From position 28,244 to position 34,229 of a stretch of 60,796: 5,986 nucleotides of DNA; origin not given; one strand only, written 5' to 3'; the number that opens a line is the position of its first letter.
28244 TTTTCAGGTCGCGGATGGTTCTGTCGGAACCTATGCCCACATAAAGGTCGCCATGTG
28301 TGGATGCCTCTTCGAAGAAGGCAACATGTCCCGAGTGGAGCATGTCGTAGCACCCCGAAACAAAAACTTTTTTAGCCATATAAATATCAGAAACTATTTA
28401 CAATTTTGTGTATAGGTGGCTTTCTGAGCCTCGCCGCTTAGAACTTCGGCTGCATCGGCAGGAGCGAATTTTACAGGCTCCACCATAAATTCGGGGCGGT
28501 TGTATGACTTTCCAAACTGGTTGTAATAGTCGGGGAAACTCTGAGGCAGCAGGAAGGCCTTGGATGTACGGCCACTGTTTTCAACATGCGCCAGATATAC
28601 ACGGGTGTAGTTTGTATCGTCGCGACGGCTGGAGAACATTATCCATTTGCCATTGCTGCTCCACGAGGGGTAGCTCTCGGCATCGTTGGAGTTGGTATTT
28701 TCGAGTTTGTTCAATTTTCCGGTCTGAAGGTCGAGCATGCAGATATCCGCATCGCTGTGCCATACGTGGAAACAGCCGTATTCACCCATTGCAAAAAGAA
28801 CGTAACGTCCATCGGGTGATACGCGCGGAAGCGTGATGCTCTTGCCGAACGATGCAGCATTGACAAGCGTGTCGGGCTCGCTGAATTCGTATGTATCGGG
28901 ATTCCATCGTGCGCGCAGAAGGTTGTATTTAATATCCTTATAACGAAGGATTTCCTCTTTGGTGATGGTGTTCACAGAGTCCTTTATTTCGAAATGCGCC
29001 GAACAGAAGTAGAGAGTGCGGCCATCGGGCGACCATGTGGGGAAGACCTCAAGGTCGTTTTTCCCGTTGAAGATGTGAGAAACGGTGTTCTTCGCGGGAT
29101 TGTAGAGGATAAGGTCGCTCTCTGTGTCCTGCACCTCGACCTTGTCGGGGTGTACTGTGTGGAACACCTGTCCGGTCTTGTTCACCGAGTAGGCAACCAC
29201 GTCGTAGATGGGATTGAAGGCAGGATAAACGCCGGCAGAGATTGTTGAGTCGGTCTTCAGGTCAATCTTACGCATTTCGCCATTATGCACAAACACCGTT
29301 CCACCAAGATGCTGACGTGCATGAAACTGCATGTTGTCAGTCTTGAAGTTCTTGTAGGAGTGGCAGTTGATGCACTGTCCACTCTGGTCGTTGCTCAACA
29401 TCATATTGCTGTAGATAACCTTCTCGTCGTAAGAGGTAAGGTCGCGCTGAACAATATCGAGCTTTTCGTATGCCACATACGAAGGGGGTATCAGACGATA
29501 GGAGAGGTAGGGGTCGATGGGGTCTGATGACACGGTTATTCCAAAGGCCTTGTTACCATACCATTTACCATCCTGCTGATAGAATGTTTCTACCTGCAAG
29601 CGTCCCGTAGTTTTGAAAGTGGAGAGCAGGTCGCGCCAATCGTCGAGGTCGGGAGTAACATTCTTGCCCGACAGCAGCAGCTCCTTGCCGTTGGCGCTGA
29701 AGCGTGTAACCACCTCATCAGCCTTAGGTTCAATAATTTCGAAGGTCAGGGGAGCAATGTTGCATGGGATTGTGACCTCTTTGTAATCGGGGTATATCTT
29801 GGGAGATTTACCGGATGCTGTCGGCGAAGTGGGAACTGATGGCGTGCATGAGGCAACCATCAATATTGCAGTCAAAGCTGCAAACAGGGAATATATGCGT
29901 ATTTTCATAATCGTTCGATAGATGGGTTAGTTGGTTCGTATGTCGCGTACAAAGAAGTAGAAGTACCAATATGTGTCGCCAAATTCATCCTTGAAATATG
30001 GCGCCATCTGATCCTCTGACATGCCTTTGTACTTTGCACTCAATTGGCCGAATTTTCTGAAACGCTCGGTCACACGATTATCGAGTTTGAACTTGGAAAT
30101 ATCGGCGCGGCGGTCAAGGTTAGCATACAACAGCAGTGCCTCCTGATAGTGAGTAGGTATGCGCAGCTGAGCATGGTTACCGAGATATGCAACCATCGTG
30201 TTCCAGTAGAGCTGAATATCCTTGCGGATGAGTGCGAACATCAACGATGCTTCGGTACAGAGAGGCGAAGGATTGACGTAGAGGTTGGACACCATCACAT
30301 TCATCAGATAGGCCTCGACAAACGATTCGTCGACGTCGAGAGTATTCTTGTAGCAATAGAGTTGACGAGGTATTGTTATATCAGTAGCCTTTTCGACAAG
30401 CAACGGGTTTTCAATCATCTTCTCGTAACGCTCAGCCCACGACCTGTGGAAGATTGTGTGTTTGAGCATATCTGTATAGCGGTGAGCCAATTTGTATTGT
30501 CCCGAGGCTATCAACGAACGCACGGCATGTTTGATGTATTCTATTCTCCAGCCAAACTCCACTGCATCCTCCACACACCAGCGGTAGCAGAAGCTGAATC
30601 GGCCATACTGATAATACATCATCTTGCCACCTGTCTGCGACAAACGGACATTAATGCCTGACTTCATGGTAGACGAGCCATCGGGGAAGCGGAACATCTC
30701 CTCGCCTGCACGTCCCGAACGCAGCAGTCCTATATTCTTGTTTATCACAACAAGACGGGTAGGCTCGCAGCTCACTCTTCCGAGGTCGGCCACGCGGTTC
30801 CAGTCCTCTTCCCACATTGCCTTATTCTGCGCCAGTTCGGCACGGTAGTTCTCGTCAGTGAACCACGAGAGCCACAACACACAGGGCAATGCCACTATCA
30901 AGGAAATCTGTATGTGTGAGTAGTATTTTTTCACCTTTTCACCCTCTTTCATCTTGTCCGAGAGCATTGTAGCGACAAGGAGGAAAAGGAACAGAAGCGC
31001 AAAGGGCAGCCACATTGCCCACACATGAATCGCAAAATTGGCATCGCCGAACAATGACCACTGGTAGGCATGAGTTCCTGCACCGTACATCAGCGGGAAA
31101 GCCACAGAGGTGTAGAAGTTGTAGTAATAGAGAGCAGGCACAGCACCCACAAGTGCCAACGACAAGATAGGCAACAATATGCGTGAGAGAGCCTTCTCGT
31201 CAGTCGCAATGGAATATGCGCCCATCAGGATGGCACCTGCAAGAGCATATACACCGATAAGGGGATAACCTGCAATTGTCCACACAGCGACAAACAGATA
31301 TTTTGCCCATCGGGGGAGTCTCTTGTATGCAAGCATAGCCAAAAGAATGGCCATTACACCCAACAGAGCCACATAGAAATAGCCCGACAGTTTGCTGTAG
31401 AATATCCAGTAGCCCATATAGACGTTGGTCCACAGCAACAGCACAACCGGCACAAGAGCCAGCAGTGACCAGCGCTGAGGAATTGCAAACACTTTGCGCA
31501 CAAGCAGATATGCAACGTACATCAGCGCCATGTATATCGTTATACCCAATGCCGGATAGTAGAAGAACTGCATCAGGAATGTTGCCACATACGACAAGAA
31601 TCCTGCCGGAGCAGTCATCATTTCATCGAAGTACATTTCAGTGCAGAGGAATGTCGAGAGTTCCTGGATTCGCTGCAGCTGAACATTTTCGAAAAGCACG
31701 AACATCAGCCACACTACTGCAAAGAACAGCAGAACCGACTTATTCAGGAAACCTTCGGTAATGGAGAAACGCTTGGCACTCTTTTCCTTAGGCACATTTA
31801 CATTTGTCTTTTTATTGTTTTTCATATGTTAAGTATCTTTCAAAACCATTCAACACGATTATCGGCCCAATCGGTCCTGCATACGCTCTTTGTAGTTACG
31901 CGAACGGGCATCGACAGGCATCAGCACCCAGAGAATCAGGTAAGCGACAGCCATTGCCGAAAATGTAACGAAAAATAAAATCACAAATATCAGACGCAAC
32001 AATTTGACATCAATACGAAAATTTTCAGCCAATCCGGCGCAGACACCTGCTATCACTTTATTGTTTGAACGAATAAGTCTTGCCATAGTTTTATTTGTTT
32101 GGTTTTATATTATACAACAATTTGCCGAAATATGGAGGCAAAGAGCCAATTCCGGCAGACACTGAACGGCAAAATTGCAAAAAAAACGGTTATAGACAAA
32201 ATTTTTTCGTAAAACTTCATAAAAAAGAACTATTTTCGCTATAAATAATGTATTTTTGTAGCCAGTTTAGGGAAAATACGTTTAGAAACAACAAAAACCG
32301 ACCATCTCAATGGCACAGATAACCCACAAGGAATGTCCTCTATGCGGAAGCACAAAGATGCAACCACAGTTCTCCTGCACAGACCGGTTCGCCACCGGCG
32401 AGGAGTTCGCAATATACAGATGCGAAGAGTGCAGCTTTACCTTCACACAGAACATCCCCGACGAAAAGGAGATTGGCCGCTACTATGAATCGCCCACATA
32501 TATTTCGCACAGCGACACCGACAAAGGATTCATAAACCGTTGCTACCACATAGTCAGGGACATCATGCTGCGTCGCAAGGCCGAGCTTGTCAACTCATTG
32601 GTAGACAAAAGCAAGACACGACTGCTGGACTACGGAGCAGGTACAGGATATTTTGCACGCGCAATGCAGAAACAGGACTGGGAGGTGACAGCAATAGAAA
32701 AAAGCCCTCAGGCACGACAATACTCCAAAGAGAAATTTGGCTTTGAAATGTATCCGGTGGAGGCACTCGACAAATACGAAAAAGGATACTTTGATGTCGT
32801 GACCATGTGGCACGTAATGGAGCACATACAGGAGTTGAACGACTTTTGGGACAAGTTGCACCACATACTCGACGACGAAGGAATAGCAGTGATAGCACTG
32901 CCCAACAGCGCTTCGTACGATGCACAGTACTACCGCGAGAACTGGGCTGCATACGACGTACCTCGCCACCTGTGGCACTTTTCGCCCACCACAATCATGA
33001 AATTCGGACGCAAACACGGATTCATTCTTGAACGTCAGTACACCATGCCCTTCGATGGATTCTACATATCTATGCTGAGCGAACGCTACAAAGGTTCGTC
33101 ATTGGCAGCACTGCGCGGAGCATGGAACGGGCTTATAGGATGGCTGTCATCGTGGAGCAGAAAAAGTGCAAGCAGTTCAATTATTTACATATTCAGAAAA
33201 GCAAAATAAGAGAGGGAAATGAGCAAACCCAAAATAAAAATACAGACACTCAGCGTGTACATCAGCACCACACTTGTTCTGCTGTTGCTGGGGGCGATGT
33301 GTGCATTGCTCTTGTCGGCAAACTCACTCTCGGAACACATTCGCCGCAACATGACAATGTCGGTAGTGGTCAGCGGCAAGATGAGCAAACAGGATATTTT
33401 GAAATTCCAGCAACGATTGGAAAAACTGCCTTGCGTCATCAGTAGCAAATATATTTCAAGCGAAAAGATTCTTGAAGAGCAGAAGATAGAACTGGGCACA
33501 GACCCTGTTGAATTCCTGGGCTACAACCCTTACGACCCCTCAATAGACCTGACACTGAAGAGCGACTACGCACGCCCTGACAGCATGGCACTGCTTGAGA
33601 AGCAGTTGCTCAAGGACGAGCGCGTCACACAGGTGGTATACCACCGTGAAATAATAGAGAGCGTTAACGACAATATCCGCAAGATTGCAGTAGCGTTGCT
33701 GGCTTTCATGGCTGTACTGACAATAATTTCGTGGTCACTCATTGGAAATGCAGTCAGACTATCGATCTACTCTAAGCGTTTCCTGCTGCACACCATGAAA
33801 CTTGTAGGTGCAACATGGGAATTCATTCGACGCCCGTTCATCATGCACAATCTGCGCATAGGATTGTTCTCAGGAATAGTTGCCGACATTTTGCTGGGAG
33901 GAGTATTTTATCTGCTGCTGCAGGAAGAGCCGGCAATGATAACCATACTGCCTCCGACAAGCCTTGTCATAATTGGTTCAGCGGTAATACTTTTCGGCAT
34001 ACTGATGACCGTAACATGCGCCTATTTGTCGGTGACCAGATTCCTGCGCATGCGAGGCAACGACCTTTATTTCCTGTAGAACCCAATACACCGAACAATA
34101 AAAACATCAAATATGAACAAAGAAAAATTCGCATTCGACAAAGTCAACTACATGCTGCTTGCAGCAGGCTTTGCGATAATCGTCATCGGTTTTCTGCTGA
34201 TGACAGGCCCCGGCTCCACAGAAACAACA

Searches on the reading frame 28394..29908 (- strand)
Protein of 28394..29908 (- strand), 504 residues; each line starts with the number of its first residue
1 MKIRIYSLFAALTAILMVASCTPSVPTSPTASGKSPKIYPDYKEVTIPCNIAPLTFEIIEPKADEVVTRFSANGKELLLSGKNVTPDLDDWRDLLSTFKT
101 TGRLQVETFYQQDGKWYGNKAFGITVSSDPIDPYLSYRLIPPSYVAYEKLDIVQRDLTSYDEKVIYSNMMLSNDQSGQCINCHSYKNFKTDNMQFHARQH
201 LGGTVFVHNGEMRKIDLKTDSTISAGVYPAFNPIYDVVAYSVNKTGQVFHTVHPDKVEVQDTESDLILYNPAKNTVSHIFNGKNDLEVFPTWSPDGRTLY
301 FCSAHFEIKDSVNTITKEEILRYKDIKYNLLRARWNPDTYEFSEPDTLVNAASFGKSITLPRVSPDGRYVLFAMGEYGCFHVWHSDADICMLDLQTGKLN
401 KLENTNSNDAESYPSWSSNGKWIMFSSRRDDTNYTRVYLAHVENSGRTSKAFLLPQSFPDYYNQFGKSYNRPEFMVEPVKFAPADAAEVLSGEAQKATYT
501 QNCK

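Call 6: search_protein_families(library=pfam, proteins=[window:28394-29908:-], max_evalue=0.001)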
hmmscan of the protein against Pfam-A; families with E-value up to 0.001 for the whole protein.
window:28394-29908:- (504 aa): 2 families
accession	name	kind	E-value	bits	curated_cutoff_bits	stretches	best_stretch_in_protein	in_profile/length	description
PF07676.18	PD40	-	6.7e-18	64.6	20.9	2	405-434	5-34/38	WD40-like Beta Propeller Repeat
PF00930.27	DPPIV_N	-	2.3e-05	23.7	22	0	364-427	1-61/354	Dipeptidyl peptidase IV (DPP IV) N-terminal region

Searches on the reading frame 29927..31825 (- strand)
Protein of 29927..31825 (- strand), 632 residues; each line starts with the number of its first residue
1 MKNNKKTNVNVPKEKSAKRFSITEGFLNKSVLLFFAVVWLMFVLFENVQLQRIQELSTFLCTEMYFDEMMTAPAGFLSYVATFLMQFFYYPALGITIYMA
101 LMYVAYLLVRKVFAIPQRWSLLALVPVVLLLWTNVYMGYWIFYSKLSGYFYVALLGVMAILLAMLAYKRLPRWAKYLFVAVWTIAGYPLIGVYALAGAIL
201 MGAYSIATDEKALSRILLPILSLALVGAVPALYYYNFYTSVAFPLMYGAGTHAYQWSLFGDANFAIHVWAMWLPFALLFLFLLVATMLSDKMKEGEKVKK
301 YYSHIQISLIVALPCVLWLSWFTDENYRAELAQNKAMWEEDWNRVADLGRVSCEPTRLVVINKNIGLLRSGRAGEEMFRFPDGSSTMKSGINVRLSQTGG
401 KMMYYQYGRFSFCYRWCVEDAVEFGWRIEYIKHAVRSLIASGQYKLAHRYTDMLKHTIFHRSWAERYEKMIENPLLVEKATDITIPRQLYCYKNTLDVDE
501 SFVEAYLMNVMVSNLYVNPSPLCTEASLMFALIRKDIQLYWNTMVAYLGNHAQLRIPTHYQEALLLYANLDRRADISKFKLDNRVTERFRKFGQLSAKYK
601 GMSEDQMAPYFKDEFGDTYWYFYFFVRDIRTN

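Call 6: search_protein_families(library=pfam, proteins=[window:29927-31825:-], max_evalue=0.001)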
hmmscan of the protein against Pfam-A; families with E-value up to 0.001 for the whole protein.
window:29927-31825:- (632 aa): 1 family
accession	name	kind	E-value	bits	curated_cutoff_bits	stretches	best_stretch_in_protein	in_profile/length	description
PF19529.4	DUF6057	-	1.4e-84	285.5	29.8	1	31-625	10-568/569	Family of unknown function (DUF6057)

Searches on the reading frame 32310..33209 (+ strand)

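Call 6: search_protein_families(library=pfam, proteins=[window:32310-33209:+], max_evalue=0.001)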
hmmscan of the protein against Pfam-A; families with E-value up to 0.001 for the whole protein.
window:32310-33209:+ (299 aa): 6 families
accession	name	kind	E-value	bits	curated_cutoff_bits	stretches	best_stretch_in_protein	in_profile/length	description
PF13489.12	Methyltransf_23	-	6.6e-24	84.9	27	1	88-238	7-159/164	Methyltransferase domain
PF08241.18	Methyltransf_11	-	2.3e-12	47.8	21.2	1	106-195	1-95/95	Methyltransferase domain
PF08242.18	Methyltransf_12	-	1.4e-11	45.4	30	1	106-192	1-97/98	Methyltransferase domain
PF13649.12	Methyltransf_25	-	5.3e-09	37.1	27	1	106-191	2-97/97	Methyltransferase domain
PF13847.12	Methyltransf_31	-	3e-08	33.9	27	1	100-200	2-114/145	Methyltransferase domain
PF05219.18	DREV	-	0.00013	21.7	26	1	98-197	91-188/265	DREV methyltransferase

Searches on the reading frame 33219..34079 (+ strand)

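Call 6: search_protein_families(library=pfam, proteins=[window:33219-34079:+], max_evalue=0.001)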
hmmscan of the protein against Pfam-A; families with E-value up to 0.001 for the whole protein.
window:33219-34079:+ (286 aa): 2 families
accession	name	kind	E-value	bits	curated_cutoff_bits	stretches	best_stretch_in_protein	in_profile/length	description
PF18075.7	FtsX_ECD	-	9.9e-09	36.1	23.5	1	46-139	2-96/96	FtsX extracellular domain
PF02687.27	FtsX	-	7.9e-07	29.6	25.5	1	162-277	2-117/120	FtsX-like permease C-terminal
